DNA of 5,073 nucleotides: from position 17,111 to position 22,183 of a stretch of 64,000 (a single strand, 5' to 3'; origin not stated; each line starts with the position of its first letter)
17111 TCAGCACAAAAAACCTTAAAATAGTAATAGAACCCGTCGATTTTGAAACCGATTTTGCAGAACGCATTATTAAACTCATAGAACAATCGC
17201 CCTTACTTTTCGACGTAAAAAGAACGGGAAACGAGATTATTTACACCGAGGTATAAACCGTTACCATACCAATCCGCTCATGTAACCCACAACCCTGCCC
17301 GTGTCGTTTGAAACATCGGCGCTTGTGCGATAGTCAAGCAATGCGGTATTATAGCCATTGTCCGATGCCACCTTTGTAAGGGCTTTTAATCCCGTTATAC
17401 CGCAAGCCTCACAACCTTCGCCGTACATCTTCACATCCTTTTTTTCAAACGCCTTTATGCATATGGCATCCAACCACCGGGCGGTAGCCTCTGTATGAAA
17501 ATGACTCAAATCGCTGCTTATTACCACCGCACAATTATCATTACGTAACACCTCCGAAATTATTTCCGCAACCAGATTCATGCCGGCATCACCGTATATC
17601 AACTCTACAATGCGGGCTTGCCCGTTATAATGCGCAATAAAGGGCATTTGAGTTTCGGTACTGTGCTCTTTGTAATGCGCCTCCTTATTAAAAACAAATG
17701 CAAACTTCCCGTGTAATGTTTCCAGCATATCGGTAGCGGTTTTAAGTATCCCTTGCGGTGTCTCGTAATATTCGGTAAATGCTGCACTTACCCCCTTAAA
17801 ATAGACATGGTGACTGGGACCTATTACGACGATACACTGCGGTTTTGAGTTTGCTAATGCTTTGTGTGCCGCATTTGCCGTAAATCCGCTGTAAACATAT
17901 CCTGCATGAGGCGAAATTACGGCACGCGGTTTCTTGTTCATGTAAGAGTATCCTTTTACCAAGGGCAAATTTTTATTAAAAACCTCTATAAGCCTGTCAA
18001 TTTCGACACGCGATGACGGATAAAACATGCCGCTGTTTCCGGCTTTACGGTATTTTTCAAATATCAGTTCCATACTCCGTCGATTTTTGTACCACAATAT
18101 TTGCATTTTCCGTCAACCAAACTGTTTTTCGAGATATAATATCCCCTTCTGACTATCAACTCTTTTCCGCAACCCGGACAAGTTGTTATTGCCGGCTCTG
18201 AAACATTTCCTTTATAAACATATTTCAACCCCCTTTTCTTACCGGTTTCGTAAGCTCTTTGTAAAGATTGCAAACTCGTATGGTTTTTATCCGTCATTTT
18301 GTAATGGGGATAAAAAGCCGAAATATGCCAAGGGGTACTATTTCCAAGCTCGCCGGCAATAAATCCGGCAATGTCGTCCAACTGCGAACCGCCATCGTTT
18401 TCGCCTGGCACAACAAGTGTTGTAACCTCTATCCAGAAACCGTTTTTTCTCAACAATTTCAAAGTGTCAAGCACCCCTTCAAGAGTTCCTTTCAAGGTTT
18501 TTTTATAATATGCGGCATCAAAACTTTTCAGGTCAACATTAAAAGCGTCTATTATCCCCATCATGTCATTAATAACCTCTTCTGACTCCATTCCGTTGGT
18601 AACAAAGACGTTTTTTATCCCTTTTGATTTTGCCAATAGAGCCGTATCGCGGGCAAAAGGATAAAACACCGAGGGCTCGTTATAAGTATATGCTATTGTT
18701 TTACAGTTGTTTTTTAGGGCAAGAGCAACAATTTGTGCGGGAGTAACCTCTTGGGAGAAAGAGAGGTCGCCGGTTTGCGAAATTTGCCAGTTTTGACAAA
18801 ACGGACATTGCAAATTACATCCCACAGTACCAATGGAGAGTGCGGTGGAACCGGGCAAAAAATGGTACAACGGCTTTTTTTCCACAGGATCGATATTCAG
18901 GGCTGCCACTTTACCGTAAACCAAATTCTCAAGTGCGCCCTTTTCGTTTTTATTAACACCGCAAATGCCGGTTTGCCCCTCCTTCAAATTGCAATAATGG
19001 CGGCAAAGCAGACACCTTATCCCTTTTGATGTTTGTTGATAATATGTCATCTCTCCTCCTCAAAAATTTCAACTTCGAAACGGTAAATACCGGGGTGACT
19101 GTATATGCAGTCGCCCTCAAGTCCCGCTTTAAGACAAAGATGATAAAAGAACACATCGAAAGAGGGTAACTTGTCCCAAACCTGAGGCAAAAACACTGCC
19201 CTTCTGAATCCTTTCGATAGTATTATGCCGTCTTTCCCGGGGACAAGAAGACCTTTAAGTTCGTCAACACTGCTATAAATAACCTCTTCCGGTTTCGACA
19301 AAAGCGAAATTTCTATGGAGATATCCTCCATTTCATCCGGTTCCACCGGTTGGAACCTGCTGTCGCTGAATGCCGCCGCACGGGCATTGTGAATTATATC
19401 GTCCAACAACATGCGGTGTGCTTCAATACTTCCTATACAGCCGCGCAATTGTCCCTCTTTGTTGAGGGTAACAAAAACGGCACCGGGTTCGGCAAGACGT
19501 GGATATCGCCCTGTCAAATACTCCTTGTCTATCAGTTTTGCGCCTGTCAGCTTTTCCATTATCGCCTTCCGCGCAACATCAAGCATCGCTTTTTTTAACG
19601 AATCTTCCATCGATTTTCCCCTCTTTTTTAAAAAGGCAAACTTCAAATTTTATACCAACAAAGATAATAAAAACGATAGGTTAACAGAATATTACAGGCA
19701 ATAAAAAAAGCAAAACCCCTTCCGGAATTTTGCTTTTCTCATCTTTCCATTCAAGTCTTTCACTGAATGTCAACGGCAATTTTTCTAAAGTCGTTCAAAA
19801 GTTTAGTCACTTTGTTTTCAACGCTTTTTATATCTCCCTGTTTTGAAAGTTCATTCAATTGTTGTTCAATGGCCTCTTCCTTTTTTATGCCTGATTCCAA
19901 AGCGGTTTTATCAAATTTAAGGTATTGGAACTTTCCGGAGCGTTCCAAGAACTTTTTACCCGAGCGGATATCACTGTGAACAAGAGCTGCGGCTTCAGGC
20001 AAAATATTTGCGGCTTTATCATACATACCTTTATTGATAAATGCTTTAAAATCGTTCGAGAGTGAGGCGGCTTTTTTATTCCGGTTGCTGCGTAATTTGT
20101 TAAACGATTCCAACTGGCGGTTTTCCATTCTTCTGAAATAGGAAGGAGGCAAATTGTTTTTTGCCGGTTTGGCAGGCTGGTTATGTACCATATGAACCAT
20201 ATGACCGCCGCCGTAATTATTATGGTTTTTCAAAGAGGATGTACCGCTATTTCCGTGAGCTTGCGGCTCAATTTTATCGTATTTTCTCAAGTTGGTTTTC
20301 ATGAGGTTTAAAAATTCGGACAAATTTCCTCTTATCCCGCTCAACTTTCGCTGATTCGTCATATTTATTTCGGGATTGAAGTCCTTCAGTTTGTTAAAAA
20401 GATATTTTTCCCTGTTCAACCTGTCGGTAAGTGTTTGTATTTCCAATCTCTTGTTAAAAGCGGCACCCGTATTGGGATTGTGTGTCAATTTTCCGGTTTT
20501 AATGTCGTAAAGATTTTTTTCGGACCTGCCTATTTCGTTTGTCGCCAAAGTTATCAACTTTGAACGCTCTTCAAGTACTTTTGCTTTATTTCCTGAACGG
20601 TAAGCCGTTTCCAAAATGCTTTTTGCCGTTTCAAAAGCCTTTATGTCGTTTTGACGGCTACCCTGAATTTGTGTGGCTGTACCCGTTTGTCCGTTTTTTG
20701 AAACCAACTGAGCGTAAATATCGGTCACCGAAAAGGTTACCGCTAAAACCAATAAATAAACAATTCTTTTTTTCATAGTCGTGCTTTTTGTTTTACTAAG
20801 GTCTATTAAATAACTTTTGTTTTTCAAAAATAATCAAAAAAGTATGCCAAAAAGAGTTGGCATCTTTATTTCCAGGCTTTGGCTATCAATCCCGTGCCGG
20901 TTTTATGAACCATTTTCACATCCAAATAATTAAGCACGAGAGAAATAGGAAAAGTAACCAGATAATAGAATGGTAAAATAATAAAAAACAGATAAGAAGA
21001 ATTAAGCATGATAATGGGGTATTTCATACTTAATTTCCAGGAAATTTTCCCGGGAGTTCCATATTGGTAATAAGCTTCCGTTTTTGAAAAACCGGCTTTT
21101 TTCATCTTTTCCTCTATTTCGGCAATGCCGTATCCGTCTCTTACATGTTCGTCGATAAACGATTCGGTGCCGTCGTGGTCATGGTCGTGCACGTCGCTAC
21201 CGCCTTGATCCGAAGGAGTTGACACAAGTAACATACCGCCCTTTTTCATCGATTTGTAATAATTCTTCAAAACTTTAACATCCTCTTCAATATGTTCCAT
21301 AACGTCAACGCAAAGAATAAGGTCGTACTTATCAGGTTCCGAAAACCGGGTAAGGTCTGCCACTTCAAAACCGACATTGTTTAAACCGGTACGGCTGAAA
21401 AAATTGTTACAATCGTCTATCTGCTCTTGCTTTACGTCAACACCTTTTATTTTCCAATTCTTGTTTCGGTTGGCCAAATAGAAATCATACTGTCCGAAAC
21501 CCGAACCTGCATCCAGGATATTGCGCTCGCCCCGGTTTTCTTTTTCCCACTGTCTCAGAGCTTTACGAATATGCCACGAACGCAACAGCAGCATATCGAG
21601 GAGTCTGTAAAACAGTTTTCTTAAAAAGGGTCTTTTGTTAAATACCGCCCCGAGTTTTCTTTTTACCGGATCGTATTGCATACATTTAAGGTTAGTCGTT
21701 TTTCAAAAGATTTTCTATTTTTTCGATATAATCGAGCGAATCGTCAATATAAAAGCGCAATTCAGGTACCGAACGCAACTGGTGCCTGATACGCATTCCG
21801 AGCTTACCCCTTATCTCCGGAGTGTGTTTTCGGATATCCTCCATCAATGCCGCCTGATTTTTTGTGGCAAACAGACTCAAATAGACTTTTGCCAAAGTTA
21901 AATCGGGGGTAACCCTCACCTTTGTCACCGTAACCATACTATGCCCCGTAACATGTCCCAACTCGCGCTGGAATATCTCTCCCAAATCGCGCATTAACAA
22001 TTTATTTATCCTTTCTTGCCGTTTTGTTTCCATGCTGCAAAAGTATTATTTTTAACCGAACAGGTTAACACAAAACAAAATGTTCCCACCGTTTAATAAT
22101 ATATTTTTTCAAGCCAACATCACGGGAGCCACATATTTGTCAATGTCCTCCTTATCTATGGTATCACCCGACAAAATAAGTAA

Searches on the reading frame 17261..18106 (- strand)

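Call 3: search_protein_families(library=pfam, proteins=[window:17261-18106:-], max_evalue=0.001)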
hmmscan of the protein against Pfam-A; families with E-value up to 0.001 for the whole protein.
window:17261-18106:- (281 aa): 1 family
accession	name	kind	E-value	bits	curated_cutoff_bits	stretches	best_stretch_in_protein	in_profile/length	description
PF01875.22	Memo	-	1.1e-45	156.4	27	1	25-277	5-267/269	Memo-like protein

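Call 4: search_protein_families(library=ncbifam, proteins=[window:17261-18106:-], max_evalue=0.001)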
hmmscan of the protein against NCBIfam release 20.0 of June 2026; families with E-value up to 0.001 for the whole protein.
window:17261-18106:- (281 aa): 2 families
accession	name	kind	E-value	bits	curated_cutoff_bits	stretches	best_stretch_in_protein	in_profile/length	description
TIGR04336.1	AmmeMemoSam_B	hypoth_equivalog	1.1e-62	211.7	26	1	20-278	1-268/270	AmmeMemoRadiSam system protein B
NF001987.0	PRK00782.1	equivalog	1.5e-45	155.5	295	1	20-277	3-262/267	MEMO1 family protein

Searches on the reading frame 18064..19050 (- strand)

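Call 9: search_protein_families(library=ncbifam, proteins=[window:18064-19050:-], max_evalue=0.00001)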
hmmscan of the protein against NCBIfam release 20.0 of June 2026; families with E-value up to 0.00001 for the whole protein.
window:18064-19050:- (328 aa): 11 families
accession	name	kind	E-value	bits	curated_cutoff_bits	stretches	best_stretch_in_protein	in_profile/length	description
TIGR04337.1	AmmeMemoSam_rS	hypoth_equivalog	7.6e-105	350.6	220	1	3-327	3-333/349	AmmeMemoRadiSam system radical SAM enzyme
TIGR04041.1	activase_YjjW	hypoth_equivalog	3.8e-13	49.5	250.2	1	125-258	118-253/276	YjjW family glycine radical enzyme activase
TIGR02494.1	PFLE_PFLC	subfamily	1e-12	47.9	174.35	1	125-243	133-251/293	glycyl-radical enzyme activating protein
TIGR02493.1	PFLA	equivalog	1.1e-12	47.8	231.75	1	76-232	23-184/235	pyruvate formate-lyase-activating protein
TIGR04003.1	rSAM_BssD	equivalog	3.6e-11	42.8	496.45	1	113-233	125-246/314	[benzylsuccinate synthase]-activating enzyme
TIGR02495.1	NrdG2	equivalog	4.5e-10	39.2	131.15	1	66-230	14-179/193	anaerobic ribonucleoside-triphosphate reductase activating protein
NF048010.1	SfplDhtActHpsHDes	equivalog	1.7e-08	33.7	430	1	132-234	148-252/298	(2S)-3-sulfopropanediol dehydratase activating enzyme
TIGR04395.1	cutC_activ_rSAM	equivalog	1.2e-07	31.3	360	1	135-255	149-268/309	choline TMA-lyase-activating enzyme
TIGR02666.1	moaA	equivalog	3.1e-07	29.7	284.05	1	77-220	19-171/336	GTP 3',8-cyclase MoaA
NF033719.1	ind_deCO2_activ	equivalog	1.3e-06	27.9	425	1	125-232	139-246/302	indoleacetate decarboxylase activase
NF043069.1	T4HPD_activ_SAM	equivalog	3.1e-06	26.8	425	1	132-234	140-242/299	trans-4-hydroxy-L-proline dehydratase activase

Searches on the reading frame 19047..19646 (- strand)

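Call 9: search_protein_families(library=ncbifam, proteins=[window:19047-19646:-], max_evalue=0.00001)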
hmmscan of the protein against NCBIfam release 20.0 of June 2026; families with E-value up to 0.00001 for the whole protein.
window:19047-19646:- (199 aa): 3 families
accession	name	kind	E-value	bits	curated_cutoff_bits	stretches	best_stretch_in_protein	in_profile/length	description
TIGR04335.1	AmmeMemoSam_A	hypoth_equivalog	1.5e-58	197.1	99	1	20-195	2-175/175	AmmeMemoRadiSam system protein A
NF002000.0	PRK00801.1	equivalog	3.2e-38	130.9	273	1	17-198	8-187/201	hypothetical protein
TIGR00296.1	TIGR00296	hypoth_equivalog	2.5e-35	122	91.05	1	20-198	11-191/200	TIGR00296 family protein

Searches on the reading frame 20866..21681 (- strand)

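Call 9: search_protein_families(library=ncbifam, proteins=[window:20866-21681:-], max_evalue=0.00001)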
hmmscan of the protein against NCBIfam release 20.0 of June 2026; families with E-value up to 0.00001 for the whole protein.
window:20866-21681:- (271 aa): 18 families
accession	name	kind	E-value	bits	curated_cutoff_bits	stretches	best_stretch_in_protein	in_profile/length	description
TIGR01983.1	UbiG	equivalog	4.1e-15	55.7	102.95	1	29-155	24-153/228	bifunctional 2-polyprenyl-6-hydroxyphenol methylase/3-demethylubiquinol 3-O-methyltransferase UbiG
TIGR02072.1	BioC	equivalog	4.4e-11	43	184.95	1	42-199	23-172/244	malonyl-ACP O-methyltransferase BioC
TIGR02021.1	BchM-ChlM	equivalog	5.1e-10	39.1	158.9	1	40-151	43-152/218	magnesium protoporphyrin IX methyltransferase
NF053839.1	CPFASynBruc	equivalog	5.8e-10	38.7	600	1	52-155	175-278/410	cyclopropane fatty acid synthase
NF047649.1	MTase_UXPK_star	exception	4.6e-08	32.4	460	1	54-154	80-182/283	methyltransferase/UXPK-star double selenoprotein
NF008992.0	PRK12335.1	equivalog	4.7e-08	32.5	303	1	52-155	123-225/289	SAM-dependent methyltransferase TehB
NF041536.1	ArsM_DUF2284_UU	exception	5e-08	31.7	575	1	51-154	77-181/459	arsenite methyltransferase/DUF2284 domain selenoprotein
NF008823.0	PRK11873.1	subfamily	5.8e-08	32.5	263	1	51-154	78-182/272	arsenite methyltransferase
NF008405.0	PRK11207.1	equivalog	1.8e-07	30.8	218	1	54-154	33-133/198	tellurite resistance methyltransferase TehB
NF002463.0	PRK01683.1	equivalog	5.7e-07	29.4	297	1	52-159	32-134/258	trans-aconitate 2-methyltransferase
NF041537.1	ArsM_AhpD_UU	exception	8e-07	28.1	510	1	53-155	78-182/345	arsenite methyltransferase/AhpD domain selenoprotein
TIGR04345.1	ovoA_Cterm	equivalog_domain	1.1e-06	28.3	170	0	105-160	120-176/242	putative 4-mercaptohistidine N1-methyltransferase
NF010703.0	PRK14103.1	equivalog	1.7e-06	27.6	320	1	51-157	29-128/256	trans-aconitate 2-methyltransferase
NF040703.1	cyclopro_CfaB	exception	2.4e-06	26.6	650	1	50-180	159-288/393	C17 cyclopropane fatty acid synthase CfaB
NF008264.0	PRK11036.1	equivalog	3.1e-06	26.9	366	1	50-152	43-146/261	tRNA uridine 5-oxyacetic acid(34) methyltransferase CmoM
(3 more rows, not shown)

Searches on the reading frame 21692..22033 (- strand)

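Call 9: search_protein_families(library=ncbifam, proteins=[window:21692-22033:-], max_evalue=0.00001)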
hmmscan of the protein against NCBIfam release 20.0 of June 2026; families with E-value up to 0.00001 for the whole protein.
window:21692-22033:- (113 aa): 7 families
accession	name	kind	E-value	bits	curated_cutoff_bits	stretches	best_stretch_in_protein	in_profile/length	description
NF001802.0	PRK00521.2-5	equivalog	1.4e-21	76.8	142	1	3-112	16-125/144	30S ribosome-binding factor RbfA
TIGR00082.1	rbfA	equivalog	3.3e-20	72.7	51.15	1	1-112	1-111/115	30S ribosome-binding factor RbfA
NF010390.0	PRK13817.1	equivalog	2e-11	44.3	236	1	4-110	3-106/119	ribosome-binding factor A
NF001799.0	PRK00521.2-2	equivalog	5.3e-11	42.7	151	1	3-112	9-119/120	30S ribosome-binding factor RbfA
NF010388.0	PRK13815.1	equivalog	2.2e-10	40.5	167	1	4-111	3-108/122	ribosome-binding factor A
NF010391.0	PRK13818.1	equivalog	1.6e-09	38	206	1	4-111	3-109/121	ribosome-binding factor A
NF010389.0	PRK13816.1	equivalog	2.7e-07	30.5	196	1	4-105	3-110/131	ribosome-binding factor A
